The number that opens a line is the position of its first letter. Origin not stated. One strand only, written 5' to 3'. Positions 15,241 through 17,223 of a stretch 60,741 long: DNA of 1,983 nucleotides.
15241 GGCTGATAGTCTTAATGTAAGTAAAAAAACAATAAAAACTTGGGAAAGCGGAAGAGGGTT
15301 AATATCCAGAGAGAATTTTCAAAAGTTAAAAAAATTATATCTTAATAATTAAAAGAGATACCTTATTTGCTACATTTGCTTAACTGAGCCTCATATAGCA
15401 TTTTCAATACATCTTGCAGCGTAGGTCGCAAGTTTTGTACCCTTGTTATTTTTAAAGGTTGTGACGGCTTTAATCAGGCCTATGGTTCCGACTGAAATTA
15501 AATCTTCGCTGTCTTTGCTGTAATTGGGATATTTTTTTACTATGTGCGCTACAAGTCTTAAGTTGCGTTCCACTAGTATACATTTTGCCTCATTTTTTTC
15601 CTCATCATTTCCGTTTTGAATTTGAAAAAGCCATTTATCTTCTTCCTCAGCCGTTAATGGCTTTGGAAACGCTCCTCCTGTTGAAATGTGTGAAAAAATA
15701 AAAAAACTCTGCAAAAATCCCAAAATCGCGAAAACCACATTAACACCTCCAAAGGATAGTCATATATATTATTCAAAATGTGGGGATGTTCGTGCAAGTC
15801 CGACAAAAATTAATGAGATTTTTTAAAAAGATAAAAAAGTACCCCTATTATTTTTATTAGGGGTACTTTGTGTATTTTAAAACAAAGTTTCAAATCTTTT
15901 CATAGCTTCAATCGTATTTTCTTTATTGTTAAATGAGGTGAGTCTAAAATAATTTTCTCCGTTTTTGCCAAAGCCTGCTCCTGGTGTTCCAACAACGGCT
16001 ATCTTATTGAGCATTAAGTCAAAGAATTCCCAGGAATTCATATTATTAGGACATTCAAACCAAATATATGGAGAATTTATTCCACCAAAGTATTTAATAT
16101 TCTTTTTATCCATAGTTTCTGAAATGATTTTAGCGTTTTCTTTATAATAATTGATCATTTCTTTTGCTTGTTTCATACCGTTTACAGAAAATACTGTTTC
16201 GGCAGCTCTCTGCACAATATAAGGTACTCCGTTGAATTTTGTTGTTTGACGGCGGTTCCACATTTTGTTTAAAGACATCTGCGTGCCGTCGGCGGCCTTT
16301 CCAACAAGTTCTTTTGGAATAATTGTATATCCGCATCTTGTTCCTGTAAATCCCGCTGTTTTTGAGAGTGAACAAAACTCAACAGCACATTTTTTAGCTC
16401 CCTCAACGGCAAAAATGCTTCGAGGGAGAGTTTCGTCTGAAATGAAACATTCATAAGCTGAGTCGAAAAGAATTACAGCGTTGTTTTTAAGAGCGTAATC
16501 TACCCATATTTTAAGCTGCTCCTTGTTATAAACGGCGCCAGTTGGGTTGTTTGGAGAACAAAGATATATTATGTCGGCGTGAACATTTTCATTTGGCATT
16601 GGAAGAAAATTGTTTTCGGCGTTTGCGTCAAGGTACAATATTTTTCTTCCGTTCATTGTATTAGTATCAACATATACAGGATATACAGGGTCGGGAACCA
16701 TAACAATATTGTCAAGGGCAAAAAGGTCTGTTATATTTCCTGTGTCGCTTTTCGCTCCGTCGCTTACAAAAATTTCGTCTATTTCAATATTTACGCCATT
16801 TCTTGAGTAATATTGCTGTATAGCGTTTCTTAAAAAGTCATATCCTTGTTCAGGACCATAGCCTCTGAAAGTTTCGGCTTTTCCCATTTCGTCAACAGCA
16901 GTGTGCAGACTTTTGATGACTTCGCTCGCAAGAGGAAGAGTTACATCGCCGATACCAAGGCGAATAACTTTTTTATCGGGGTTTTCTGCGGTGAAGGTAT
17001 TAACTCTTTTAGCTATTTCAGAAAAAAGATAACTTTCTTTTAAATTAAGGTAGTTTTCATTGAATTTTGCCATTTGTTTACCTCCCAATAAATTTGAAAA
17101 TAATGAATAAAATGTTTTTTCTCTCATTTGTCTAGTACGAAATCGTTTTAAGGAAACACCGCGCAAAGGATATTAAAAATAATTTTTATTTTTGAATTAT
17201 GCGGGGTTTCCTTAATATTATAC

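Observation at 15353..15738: sigK is split after the ARCIEN codons by a >15 kb island (skin-like developmental element?)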

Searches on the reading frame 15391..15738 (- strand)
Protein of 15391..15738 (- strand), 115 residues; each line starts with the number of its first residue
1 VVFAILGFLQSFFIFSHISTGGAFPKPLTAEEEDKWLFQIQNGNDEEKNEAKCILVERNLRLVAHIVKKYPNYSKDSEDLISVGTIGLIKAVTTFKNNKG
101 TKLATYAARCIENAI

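Call 5: search_protein_families(library=pfam, proteins=[window:15391-15738:-], max_evalue=0.01)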
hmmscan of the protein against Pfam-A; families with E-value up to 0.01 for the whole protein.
window:15391-15738:- (115 aa): 1 family
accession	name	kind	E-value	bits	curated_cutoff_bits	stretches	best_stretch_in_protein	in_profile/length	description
PF04542.20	Sigma70_r2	-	1.4e-14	54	24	1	55-115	1-61/71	Sigma-70 region 2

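Call 8: find_encoding_contigs(protein=window:15391-15738:-, flank=10000, max_places=6)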
Protein window:15391-15738:- (115 aa): 2 contigs read that carry it; 2 places shown.
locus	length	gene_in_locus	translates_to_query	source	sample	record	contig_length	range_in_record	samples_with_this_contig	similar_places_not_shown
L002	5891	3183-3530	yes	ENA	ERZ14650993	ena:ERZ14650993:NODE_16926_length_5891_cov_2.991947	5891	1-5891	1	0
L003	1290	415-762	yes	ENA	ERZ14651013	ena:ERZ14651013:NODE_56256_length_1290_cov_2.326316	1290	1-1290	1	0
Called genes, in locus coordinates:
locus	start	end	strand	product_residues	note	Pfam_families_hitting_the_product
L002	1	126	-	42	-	?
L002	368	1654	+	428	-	PF12897:Asp_aminotransf, PF00155:Aminotran_1_2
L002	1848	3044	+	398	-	PF00155:Aminotran_1_2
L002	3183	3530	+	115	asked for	PF04542:Sigma70_r2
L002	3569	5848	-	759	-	PF00239:Resolvase, PF07508:Recombinase, PF13408:Zn_ribbon_recom, PF08279:HTH_11 (faint), PF01381:HTH_3, PF12844:HTH_19, PF01381:HTH_3, PF12844:HTH_19 (weak), +3 more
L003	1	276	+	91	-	?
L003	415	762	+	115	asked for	PF04542:Sigma70_r2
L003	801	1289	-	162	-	?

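Call 9: find_homologous_proteins(query=window:15391-15738:-, max_evalue=1e-10)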
Query window:15391-15738:- (115 aa): 7938 proteins with E <= 1e-10 among 8000 candidates; the best 120 are listed.
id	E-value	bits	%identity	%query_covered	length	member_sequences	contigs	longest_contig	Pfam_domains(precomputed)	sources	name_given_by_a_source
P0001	8.6e-59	214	86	98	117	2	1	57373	PF04542.21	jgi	-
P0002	1.9e-56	206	83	100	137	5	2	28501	PF04542.21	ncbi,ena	-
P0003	3.4e-56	206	79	100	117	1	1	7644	PF04542.21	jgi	-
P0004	2.0e-53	197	78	100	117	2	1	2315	PF04542.21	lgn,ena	-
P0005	2.6e-53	196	77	100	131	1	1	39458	PF04542.21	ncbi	-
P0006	5.1e-53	195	79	100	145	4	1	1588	PF04542.21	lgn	-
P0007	1.4e-48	181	74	100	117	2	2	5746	PF04542.21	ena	-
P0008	2.5e-48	180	76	86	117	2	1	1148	PF04542.21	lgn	-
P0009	2.2e-43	164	76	89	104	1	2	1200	PF04542.21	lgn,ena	-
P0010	7.5e-42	160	71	89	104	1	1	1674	PF04542.21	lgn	-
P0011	2.1e-41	158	73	86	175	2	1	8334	PF04542.21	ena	-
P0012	3.9e-41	157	-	-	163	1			PF04542.21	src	-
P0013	1.3e-40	156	68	97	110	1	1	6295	PF04542.21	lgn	-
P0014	3.7e-40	154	64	97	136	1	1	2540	PF04542.21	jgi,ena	-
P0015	1.9e-39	152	64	100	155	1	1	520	PF04542.21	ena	-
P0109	5.6e-33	131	63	90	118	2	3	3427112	PF04542.21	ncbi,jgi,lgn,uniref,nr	ncbi:sigma-70 family RNA polymerase sigma factor [Alkaliphilus sp. MSJ-5]|uniref:Sigma-70 family RNA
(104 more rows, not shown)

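Call 20: find_encoding_contigs(protein=P0001, flank=10000, max_places=3)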
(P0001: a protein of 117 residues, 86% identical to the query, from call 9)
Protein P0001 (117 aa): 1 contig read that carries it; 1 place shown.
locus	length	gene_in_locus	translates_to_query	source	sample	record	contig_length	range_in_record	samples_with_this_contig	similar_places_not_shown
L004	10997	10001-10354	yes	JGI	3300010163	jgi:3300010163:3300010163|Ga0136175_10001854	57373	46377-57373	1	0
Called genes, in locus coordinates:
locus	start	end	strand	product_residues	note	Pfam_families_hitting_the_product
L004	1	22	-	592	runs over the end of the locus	PF25973:BSH_CzcB (faint)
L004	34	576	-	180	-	PF00440:TetR_N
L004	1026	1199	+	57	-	-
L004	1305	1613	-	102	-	PF04977:DivIC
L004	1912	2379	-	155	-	PF09578:Spore_YabQ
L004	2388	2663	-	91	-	PF07873:YabP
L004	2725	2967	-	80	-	PF01479:S4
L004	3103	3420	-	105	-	PF18291:HU-HIG, PF00216:Bac_DNA_binding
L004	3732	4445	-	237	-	PF03819:MazG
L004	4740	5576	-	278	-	PF01073:3Beta_HSD, PF01370:Epimerase, PF04321:RmlD_sub_bind, PF13460:NAD_binding_10 (weak), PF07993:NAD_binding_4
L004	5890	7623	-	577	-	PF02878:PGM_PMM_I, PF02879:PGM_PMM_II, PF02880:PGM_PMM_III, PF00408:PGM_PMM_IV (weak)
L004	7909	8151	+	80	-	-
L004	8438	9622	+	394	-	PF00390:malic, PF03949:Malic_M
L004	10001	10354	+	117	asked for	PF04542:Sigma70_r2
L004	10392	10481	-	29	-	-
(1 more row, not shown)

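Call 21: find_encoding_contigs(protein=P0109, flank=10000, max_places=3)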
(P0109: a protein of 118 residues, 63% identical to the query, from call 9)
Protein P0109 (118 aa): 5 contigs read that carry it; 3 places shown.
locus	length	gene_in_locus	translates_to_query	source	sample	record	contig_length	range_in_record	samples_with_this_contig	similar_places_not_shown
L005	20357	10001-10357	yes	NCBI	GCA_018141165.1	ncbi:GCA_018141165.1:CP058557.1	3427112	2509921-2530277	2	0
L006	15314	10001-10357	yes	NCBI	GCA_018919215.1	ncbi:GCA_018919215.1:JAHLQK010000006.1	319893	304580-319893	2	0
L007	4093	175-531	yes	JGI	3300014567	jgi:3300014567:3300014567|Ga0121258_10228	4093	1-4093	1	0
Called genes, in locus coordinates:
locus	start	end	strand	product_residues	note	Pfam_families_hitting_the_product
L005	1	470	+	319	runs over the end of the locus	PF00248:Aldo_ket_red, PF00037:Fer4 (faint), PF12797:Fer4_2 (faint), PF12837:Fer4_6 (faint), PF14697:Fer4_21 (weak)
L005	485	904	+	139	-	PF03652:RuvX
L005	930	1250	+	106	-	PF06949:DUF1292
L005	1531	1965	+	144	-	PF01475:FUR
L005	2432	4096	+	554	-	PF00753:Lactamase_B, PF12706:Lactamase_B_2, PF23023:Anti-Pycsar_Apyc1 (faint), PF22505:RNase_J_b_CASP, PF07521:RMMBL, PF17770:RNase_J_C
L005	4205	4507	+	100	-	-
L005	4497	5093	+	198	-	PF03956:Lys_export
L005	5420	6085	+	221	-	PF01596:Methyltransf_3, PF01135:PCMT, PF13847:Methyltransf_31, PF13578:Methyltransf_24, PF13649:Methyltransf_25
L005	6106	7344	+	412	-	PF01136:Peptidase_U32, PF16325:Peptidase_U32_C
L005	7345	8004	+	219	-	PF00485:PRK, PF06414:Zeta_toxin (faint)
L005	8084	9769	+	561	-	PF03717:PBP_dimer (weak), PF00905:Transpeptidase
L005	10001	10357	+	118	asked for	PF04542:Sigma70_r2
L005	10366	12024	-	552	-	PF00239:Resolvase, PF07508:Recombinase, PF13408:Zn_ribbon_recom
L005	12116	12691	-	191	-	-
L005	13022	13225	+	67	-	-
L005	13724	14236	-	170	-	-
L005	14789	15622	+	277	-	-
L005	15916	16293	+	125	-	PF04545:Sigma70_r4, PF01381:HTH_3 (weak)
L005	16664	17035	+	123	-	PF00583:Acetyltransf_1, PF13302:Acetyltransf_3, PF13420:Acetyltransf_4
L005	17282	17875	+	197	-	PF02348:CTP_transf_3, PF12804:NTP_transf_3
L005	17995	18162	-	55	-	-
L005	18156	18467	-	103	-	PF13358:DDE_3 (weak)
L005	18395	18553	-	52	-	-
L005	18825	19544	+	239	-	PF02613:Nitrate_red_del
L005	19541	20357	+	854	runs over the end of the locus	PF00384:Molybdopterin, PF01568:Molydop_binding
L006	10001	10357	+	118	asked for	PF04542:Sigma70_r2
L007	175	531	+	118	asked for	PF04542:Sigma70_r2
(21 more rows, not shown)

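Call 25: find_encoding_contigs(protein=P0002, flank=10000, max_places=3)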
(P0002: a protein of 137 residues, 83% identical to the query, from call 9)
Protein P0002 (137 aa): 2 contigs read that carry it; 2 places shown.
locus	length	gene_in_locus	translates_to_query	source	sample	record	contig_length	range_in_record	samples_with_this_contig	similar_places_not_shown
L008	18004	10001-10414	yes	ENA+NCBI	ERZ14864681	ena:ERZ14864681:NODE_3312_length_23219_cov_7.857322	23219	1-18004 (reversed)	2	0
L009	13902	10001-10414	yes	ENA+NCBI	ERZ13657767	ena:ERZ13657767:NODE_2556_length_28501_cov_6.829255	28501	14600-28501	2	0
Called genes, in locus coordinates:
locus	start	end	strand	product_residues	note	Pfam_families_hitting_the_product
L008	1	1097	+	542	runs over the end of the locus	PF00496:SBP_bac_5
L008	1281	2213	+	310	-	PF01087:GalP_UDP_transf, PF16285:DUF4931_N, PF01230:HIT (faint), PF16268:DUF4921, PF02744:GalP_UDP_tr_C (faint)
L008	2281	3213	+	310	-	PF01820:Dala_Dala_lig_N, PF01071:GARS_A, PF02222:ATP-grasp, PF02655:ATP-grasp_3, PF02786:CPSase_L_D2, PF07478:Dala_Dala_lig_C, PF08443:RimK, PF13535:ATP-grasp_4, +2 more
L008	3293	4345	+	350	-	PF03102:NeuB, PF08666:SAF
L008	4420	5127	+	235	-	PF02348:CTP_transf_3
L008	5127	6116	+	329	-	-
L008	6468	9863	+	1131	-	PF00544:Pectate_lyase_4, PF00404:Dockerin_1 (weak)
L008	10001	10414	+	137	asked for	PF04542:Sigma70_r2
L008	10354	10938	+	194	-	PF01381:HTH_3, PF12844:HTH_19, PF13443:HTH_26 (weak), PF13560:HTH_31 (faint)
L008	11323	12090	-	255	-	-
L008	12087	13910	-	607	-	-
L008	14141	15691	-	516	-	-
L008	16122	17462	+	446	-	-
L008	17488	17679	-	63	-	PF12728:HTH_17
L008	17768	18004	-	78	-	?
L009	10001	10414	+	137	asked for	PF04542:Sigma70_r2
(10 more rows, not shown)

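Call 26: find_encoding_contigs(protein=P0005, flank=10000, max_places=3)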
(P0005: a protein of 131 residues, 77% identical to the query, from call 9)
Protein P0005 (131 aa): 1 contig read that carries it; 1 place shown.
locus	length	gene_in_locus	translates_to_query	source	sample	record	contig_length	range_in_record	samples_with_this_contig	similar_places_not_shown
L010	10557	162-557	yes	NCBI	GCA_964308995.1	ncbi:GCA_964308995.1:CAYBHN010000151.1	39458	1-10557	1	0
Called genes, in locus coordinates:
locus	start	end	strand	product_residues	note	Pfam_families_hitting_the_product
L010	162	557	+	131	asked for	PF04542:Sigma70_r2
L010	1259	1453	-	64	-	-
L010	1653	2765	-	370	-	-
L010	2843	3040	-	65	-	-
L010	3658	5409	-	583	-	PF00239:Resolvase, PF07508:Recombinase, PF13408:Zn_ribbon_recom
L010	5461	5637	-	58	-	-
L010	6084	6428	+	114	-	PF04545:Sigma70_r4, PF01381:HTH_3 (weak)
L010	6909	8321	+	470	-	PF24067:Beta-prop_BT_1020 (faint), PF13088:BNR_2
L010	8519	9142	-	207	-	PF13189:Cytidylate_kin2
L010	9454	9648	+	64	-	PF00269:SASP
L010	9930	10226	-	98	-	PF11746:DUF3303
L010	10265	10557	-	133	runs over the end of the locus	PF13673:Acetyltransf_10, PF00583:Acetyltransf_1, PF13508:Acetyltransf_7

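Call 59: search_protein_families(library=ncbifam, proteins=[window:15391-15738:-], max_evalue=0.001)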
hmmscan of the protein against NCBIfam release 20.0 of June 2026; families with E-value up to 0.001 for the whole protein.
window:15391-15738:- (115 aa): 47 families (the best 25 are shown)
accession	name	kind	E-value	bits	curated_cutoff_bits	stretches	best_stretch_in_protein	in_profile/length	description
NF004471.0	PRK05803.1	subfamily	4.6e-42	143.9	252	1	8-115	12-115/235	RNA polymerase sporulation sigma factor SigK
TIGR02846.1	spore_sigmaK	equivalog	7.5e-42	143.4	298.65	1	10-115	12-113/227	RNA polymerase sporulation sigma factor SigK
NF006158.0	PRK08301.1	equivalog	3.5e-31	108.5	339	1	17-115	30-124/241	RNA polymerase sporulation sigma factor SigE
TIGR02835.1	spore_sigmaE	equivalog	4e-30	105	348.6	1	18-115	24-117/234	RNA polymerase sporulation sigma factor SigE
NF004565.0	PRK05901.2-3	equivalog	2.7e-17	62.8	484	1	22-115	226-318/501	RNA polymerase sigma factor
NF004208.0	PRK05658.1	equivalog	7.8e-16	58.2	555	1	36-115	379-457/631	RNA polymerase sigma factor RpoD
NF041931.2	MzaA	equivalog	2.6e-15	56.3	800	1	44-115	469-540/726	MZA anti-phage system associated sigma-70 family RNA polymerase sigma factor MzaA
NF006666.0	PRK09210.1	equivalog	6.2e-15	55.4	572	1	28-115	114-197/370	RNA polymerase sigma factor RpoD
NF004566.0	PRK05901.2-4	equivalog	9.5e-15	54.7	531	1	26-115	168-257/448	RNA polymerase sigma factor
TIGR02394.1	rpoS_proteo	equivalog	1e-14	54.7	378.7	1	28-115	28-111/285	RNA polymerase sigma factor RpoS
TIGR02393.1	RpoD_Cterm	equivalog_domain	1.2e-14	54.5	354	1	51-115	1-65/238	RNA polymerase sigma factor RpoD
NF005143.0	PRK06596.1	subfamily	1.5e-14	54.2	241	1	28-114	29-112/285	RNA polymerase factor sigma-32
NF004564.0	PRK05901.2-2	equivalog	3.2e-14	52.5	617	1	28-115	226-313/500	RNA polymerase sigma factor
TIGR02392.1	rpoH_proteo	equivalog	3.6e-14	53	323.1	1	28-114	16-99/270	RNA polymerase sigma factor RpoH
NF006071.0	PRK08215.1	equivalog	6.5e-14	52.1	372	1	28-111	18-98/258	RNA polymerase sporulation sigma factor SigG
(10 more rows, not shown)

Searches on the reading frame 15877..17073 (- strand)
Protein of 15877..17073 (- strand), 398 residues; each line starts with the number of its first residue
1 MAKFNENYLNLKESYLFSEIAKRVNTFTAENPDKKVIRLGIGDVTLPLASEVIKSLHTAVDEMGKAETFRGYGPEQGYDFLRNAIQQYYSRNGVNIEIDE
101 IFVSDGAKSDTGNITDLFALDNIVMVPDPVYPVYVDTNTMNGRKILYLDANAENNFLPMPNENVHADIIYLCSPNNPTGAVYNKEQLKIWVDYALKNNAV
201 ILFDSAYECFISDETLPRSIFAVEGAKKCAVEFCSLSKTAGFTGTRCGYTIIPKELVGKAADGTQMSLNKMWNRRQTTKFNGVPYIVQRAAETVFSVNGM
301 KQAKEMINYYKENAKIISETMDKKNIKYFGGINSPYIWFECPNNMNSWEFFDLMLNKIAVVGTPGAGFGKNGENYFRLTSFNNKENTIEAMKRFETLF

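Call 37: find_encoding_contigs(protein=window:15877-17073:-, flank=6000, max_places=8)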
Protein window:15877-17073:- (398 aa): 2 contigs read that carry it; 2 places shown.
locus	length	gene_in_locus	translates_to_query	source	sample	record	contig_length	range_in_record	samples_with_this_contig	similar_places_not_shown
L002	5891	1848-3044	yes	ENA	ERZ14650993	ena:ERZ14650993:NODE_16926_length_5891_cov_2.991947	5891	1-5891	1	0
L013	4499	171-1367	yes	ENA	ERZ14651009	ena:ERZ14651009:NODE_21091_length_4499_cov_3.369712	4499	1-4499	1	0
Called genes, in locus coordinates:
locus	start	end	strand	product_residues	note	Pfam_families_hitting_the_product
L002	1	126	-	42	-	?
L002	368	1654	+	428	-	PF12897:Asp_aminotransf, PF00155:Aminotran_1_2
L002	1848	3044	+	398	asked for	PF00155:Aminotran_1_2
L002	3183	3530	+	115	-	PF04542:Sigma70_r2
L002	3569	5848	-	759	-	PF00239:Resolvase, PF07508:Recombinase, PF13408:Zn_ribbon_recom, PF08279:HTH_11 (faint), PF01381:HTH_3, PF12844:HTH_19, PF01381:HTH_3, PF12844:HTH_19 (weak), +3 more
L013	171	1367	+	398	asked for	PF00155:Aminotran_1_2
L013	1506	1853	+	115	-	PF04542:Sigma70_r2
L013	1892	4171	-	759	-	PF00239:Resolvase, PF07508:Recombinase, PF13408:Zn_ribbon_recom, PF08279:HTH_11 (faint), PF01381:HTH_3, PF12844:HTH_19, PF01381:HTH_3, PF12844:HTH_19 (weak), +3 more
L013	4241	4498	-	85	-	?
